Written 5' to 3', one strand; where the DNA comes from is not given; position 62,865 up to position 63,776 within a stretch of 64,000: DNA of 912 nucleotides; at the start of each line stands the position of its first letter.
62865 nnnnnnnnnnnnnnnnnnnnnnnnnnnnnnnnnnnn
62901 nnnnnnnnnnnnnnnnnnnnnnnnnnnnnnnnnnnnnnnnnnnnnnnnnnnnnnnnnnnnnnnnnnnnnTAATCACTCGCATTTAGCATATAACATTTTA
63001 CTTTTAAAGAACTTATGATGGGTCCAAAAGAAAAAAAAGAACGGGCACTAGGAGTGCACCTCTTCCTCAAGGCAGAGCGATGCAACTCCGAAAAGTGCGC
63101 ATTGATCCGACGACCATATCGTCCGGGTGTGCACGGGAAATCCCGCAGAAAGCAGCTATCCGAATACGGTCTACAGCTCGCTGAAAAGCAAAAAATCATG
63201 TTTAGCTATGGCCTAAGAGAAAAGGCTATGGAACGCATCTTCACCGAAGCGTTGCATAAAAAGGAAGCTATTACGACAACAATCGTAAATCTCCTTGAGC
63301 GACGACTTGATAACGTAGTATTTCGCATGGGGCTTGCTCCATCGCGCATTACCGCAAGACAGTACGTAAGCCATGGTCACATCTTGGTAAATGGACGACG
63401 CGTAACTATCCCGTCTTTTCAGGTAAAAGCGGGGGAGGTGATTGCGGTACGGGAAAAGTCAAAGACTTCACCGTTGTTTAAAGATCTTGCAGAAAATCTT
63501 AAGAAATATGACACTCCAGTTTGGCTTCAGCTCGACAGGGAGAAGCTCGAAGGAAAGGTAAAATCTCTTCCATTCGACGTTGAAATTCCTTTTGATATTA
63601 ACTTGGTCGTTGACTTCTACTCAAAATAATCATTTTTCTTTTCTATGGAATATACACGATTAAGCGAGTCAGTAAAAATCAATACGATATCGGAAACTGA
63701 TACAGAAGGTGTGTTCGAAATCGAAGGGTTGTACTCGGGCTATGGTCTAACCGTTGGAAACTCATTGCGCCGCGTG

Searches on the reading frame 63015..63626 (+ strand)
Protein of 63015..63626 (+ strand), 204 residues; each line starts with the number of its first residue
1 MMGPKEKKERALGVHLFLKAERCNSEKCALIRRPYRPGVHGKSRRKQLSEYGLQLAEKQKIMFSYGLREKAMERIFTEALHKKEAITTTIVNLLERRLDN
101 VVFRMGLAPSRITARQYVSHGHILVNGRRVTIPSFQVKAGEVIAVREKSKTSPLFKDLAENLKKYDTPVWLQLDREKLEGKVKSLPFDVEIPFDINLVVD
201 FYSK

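Call 56: search_protein_families(library=pfam, proteins=[window:63015-63626:+], max_evalue=0.001)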
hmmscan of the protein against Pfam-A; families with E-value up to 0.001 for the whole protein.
window:63015-63626:+ (204 aa): 3 families
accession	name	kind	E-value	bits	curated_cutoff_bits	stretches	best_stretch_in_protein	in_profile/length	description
PF00163.24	Ribosomal_S4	-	9e-22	78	23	1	3-95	4-95/95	Ribosomal protein S4/S9 N-terminal domain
PF01479.30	S4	-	6.2e-20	71.1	22.8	1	96-143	1-48/48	S4 domain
PF22421.1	SYY_C-terminal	-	0.00012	22.3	27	1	95-139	18-62/83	Tyrosine--tRNA ligase SYY-like C-terminal domain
